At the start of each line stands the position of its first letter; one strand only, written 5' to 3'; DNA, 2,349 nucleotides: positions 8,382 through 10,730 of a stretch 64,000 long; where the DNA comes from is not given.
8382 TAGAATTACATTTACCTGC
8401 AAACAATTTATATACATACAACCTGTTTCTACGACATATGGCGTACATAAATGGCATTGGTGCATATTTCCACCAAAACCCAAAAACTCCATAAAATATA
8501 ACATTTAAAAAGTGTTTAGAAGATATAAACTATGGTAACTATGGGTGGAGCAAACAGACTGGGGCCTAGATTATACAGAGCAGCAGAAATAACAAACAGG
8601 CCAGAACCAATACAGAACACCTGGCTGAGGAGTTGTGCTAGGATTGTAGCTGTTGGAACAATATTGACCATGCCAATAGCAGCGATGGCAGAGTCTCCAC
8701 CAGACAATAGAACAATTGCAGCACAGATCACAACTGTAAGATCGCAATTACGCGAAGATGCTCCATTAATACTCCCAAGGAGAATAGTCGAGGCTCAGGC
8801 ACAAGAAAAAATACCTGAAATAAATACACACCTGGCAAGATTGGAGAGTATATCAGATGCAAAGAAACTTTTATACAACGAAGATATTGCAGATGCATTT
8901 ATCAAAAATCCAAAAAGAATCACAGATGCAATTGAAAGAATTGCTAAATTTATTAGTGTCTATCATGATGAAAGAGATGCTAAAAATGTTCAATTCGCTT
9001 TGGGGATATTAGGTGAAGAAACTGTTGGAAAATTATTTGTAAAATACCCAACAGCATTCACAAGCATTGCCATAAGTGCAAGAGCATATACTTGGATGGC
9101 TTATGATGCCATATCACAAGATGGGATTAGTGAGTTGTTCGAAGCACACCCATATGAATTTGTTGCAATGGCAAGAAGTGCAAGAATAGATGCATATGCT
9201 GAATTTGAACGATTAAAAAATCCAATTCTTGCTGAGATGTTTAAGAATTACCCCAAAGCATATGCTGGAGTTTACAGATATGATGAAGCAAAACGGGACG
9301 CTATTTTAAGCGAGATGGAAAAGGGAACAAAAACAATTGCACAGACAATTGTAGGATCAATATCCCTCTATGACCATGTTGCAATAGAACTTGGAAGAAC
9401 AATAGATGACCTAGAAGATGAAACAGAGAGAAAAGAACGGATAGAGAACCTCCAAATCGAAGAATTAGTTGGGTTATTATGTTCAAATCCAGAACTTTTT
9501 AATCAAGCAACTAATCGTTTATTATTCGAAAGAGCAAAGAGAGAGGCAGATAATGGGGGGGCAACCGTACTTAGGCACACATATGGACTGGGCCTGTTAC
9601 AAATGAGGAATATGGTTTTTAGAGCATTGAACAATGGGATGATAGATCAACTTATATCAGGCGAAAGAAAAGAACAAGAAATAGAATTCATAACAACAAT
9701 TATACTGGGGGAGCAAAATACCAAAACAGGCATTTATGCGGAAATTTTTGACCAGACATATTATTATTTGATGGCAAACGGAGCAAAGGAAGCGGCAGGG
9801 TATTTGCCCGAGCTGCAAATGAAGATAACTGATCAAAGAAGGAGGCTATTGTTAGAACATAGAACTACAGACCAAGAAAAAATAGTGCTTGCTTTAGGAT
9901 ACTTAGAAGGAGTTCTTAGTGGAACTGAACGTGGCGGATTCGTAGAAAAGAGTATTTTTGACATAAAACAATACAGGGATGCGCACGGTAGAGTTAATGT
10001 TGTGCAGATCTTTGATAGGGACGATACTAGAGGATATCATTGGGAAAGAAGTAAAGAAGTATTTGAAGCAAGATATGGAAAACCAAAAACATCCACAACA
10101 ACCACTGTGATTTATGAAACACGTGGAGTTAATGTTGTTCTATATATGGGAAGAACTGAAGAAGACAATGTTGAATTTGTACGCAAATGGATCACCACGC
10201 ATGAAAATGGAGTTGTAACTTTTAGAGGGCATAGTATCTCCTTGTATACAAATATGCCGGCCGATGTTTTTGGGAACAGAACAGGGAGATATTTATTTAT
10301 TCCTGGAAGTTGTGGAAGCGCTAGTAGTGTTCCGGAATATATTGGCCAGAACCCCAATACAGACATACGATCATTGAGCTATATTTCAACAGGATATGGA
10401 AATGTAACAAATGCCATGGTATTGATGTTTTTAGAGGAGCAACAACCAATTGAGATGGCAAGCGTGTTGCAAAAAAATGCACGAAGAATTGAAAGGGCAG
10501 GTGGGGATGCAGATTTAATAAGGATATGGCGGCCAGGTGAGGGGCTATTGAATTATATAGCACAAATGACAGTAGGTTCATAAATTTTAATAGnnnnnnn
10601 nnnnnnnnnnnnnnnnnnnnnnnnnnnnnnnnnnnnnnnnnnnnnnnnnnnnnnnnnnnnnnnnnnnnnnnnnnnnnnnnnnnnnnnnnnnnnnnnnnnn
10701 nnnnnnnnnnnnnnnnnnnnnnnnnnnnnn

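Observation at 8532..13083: Tandem ~690-aa paralogs of an unrecognised family (34-residue helical repeats plus invariant strand-His...strand-Cys C-terminal domain) in one operon with a Nudix hydrolase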

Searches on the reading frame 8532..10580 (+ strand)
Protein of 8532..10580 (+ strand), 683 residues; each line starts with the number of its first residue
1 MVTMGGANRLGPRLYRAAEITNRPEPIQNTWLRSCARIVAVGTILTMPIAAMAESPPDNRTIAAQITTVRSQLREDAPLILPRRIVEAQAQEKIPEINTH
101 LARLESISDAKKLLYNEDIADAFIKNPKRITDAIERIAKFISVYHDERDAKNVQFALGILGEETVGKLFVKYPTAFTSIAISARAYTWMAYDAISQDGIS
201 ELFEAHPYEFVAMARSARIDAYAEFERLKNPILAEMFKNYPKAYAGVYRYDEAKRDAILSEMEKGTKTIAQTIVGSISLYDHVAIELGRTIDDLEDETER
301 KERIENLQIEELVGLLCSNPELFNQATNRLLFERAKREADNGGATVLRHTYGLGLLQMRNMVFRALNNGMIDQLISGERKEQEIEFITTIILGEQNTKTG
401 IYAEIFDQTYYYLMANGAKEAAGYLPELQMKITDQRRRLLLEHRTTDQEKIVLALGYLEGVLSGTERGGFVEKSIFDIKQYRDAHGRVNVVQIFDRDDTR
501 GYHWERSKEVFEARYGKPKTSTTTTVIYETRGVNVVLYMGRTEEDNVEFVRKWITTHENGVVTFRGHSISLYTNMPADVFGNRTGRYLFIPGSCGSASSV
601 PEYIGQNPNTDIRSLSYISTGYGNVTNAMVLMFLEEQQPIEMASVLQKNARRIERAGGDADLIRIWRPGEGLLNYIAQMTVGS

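Call 4: search_protein_families(library=pfam, proteins=[window:8532-10580:+], max_evalue=1)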
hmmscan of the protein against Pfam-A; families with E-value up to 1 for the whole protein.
window:8532-10580:+ (683 aa): 0 families

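Call 5: search_protein_families(library=ncbifam, proteins=[window:8532-10580:+], max_evalue=1)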
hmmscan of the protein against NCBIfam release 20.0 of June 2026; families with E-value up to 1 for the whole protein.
window:8532-10580:+ (683 aa): 0 families

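Call 20: search_protein_representatives(protein=window:8532-10580:+)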
Query: 683 residues. Proteins with E-value up to 0.001 (for the whole library): 122; up to 1e-10: 102; up to 1e-30: 75. The best 122 are listed.
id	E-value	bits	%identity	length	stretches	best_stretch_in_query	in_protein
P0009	1.0e-191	655.1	47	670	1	28-680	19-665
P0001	2.6e-129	449.0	41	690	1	109-680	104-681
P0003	1.8e-121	423.1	44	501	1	209-677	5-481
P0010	4.3e-105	369.0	40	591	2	274-678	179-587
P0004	6.0e-99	348.7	38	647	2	159-676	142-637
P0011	2.8e-94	333.3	36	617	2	271-680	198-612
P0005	2.0e-93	330.4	37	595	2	272-680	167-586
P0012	3.9e-93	329.5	38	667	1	112-678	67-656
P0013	2.0e-91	323.8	35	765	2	116-676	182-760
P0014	5.0e-88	312.6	34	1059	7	274-677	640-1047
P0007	1.7e-87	310.8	38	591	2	265-677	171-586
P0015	5.2e-87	309.2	35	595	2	233-678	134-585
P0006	9.0e-85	301.8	34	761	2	113-676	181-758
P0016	1.7e-81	291.0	35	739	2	158-677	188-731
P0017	1.0e-78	281.8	38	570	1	114-676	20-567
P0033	8.5e-64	232.5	33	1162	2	159-676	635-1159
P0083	7.7e-25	103.8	30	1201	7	112-244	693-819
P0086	1.3e-23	99.8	31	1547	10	159-243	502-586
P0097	1.7e-17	79.6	32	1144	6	105-217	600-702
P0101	4.4e-13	65.0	29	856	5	112-213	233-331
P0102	8.9e-13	64.0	32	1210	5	156-246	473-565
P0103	5.4e-12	61.4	23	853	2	455-626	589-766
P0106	1.8e-10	56.4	29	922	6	167-255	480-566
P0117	1.1e-06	43.9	34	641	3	113-197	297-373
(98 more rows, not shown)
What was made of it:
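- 9315..9962 (+): Conserved all-helical middle domain of A (AIELGR..DDL, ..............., RNMVFRA, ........). Most phmmer matches to other members begin here (call 20).
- Family size: 122 cluster representatives in 1.84e9 proteins (call 20).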

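Call 29: search_protein_families(library=pfam, proteins=[P0083, P0086, P0097, P0101, P0102, P0106, P0033], max_evalue=0.1)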
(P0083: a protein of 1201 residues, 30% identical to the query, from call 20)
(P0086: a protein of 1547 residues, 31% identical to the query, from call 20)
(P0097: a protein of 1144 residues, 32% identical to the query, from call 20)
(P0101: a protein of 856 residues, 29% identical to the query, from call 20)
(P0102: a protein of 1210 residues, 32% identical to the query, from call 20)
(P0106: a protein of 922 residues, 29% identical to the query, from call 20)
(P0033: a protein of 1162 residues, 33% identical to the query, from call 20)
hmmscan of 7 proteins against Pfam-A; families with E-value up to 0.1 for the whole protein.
P0083 (1201 aa): 4 families
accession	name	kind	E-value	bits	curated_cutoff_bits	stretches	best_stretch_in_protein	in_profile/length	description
PF11242.13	DUF2774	-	2.3e-09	37.7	29.2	1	673-712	12-51/63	Protein of unknown function (DUF2774)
PF14252.11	DUF4347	-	1e-05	25.8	24.6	1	1041-1147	18-127/164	Domain of unknown function (DUF4347)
PF09280.16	XPC-binding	-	0.00028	20.9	26.4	0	189-208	34-53/57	XPC-binding domain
PF08546.17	ApbA_C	-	0.08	13.7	22.7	0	219-250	28-58/125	Ketopantoate reductase PanE/ApbA C terminal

P0086 (1547 aa): 1 family
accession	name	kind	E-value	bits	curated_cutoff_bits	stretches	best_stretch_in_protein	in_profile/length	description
PF07862.16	Nif11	-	0.0015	19.2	23.8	0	68-91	14-37/48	Nif11 domain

P0097 (1144 aa): 2 families
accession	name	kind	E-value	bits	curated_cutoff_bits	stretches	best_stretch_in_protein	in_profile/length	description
PF14252.11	DUF4347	-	0.0013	18.9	24.6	1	989-1093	23-128/164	Domain of unknown function (DUF4347)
PF09280.16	XPC-binding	-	0.0097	16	26.4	0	238-259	34-55/57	XPC-binding domain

P0101 (856 aa): 0 families

P0102 (1210 aa): 2 families
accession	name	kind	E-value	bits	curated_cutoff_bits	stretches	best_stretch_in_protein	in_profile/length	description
PF09992.14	NAGPA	-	1.4e-05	25.8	25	1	1032-1171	6-137/169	Phosphodiester glycosidase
PF09280.16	XPC-binding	-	0.023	14.8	26.4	0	548-569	34-55/57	XPC-binding domain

P0106 (922 aa): 1 family
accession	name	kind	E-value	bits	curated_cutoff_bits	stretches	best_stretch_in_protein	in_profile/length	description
PF25654.1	MCP1_SIFV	-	0.085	13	27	0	101-132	66-97/204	Major capsid protein 1, Sulfolobus islandicus filamentous virus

P0033 (1162 aa): 0 families
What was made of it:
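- The same scaffold is elsewhere fused to enzyme-like domains (DUF4347, NAGPA; call 29).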

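Call 66: search_protein_families(library=padloc, proteins=[window:8532-10580:+, P0083], max_evalue=1)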
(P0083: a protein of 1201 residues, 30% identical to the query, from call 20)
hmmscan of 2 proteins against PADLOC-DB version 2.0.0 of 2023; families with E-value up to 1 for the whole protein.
window:8532-10580:+ (683 aa): 0 families

P0083 (1201 aa): 0 families

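Call 67: search_protein_families(library=phrogs, proteins=[window:8532-10580:+], max_evalue=1)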
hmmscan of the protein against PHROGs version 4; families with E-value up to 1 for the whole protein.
window:8532-10580:+ (683 aa): 1 family
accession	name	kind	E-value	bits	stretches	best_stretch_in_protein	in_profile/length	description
phrog_30750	-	unknown function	0.12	13.2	1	276-307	11-43/53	-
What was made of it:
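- Tried and rejected: Sequence libraries: Pfam, NCBIfam, PADLOC and PHROGs scans of A and B gave nothing (calls 4, 5, 66, 67).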

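Call 73: find_homologous_proteins(query=P0103)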
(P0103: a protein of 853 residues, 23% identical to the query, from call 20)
Query P0103 (853 aa): 1 proteins with E <= 0.001 among 8000 candidates.
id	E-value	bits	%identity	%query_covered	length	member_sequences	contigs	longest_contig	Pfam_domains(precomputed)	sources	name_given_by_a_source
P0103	0.0e+0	1944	100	100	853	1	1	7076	-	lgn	-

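Call 74: find_encoding_contigs(protein=P0103, flank=8000)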
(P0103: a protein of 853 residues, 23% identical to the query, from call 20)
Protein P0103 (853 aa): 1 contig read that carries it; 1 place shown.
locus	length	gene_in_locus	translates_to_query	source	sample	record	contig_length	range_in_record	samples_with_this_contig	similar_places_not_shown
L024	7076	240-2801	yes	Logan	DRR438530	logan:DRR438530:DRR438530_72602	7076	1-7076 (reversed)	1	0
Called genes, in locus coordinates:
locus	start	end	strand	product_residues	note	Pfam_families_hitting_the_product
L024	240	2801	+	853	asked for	-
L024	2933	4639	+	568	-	PF13524:Glyco_trans_1_2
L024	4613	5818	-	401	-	PF00155:Aminotran_1_2, PF01041:DegT_DnrJ_EryC1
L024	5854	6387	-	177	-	PF01467:CTP_transf_like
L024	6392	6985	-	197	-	PF03602:Cons_hypoth95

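Call 85: find_encoding_contigs(protein=P0117, flank=6000, max_places=3)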
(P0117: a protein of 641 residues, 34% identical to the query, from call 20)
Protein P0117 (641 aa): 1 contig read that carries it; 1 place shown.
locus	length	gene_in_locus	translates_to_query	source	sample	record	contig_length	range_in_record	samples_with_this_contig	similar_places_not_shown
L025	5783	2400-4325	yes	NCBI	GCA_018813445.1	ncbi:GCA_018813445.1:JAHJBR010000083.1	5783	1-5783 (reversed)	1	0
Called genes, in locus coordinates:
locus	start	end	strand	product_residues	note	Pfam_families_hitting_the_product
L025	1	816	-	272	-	?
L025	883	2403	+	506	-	PF00133:tRNA-synt_1, PF09334:tRNA-synt_1g, PF00133:tRNA-synt_1, PF01406:tRNA-synt_1e (weak), PF19303:Anticodon_3, PF08264:Anticodon_1 (weak)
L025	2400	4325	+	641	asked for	-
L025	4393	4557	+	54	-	-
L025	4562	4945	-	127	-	PF01201:Ribosomal_S8e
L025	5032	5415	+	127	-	-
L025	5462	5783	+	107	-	?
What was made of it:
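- Closest known: DUF4347. Same: They are archaeal: the P0117 contig carries ribosomal protein S8e (call 85).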

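Call 86: find_encoding_contigs(protein=P0009, flank=5000, max_places=2)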
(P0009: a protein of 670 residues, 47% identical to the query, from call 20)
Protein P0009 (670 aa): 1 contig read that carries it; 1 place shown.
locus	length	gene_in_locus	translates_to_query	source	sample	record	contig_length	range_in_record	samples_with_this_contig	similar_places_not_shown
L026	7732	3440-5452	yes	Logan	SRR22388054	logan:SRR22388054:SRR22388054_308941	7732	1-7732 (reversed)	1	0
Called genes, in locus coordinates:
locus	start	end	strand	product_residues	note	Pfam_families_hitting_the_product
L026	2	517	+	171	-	?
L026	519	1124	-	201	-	PF01551:Peptidase_M23 (weak)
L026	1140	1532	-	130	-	PF00293:NUDIX, PF14815:NUDIX_4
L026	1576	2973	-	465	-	PF01841:Transglut_core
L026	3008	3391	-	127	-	-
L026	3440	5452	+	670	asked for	-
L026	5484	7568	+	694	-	-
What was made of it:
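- In L026 the Nudix is on the opposite strand, on the other side of the pair, separated from it by two genes (call 86).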

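Call 87: find_encoding_contigs(protein=P0011, flank=5000, max_places=2)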
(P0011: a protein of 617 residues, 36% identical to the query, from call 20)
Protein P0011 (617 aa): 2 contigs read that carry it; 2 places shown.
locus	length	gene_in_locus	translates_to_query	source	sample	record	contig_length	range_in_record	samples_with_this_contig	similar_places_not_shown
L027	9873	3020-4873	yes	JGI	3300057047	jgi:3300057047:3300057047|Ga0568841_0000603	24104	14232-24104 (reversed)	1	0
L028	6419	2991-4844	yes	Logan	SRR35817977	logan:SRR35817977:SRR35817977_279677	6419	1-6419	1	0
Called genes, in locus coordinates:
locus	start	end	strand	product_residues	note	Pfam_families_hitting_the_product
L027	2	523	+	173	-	?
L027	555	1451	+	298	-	PF01435:Peptidase_M48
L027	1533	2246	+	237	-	PF10584:Proteasome_A_N, PF00227:Proteasome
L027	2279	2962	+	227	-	-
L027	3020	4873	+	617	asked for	-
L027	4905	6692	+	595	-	-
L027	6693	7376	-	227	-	PF00696:AA_kinase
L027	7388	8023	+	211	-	PF01997:Translin (faint)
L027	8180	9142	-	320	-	PF01595:CNNM, PF00571:CBS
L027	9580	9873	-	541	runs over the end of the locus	PF02885:Glycos_trans_3N, PF00591:Glycos_transf_3, PF07831:PYNP_C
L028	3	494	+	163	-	?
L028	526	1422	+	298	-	PF01435:Peptidase_M48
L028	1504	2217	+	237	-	PF10584:Proteasome_A_N, PF00227:Proteasome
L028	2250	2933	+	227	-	-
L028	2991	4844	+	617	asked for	-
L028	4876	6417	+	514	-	?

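Call 88: find_encoding_contigs(protein=P0010, flank=5000, max_places=2)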
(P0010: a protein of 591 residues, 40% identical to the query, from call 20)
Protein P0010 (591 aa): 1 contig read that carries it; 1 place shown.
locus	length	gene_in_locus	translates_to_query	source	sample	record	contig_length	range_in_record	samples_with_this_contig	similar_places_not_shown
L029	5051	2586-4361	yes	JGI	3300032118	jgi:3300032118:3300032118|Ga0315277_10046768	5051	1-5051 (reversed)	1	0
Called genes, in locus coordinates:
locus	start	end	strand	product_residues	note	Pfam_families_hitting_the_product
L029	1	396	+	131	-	?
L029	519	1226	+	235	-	PF10584:Proteasome_A_N, PF00227:Proteasome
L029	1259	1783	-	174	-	-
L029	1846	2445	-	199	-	-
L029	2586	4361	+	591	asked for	-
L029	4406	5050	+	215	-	?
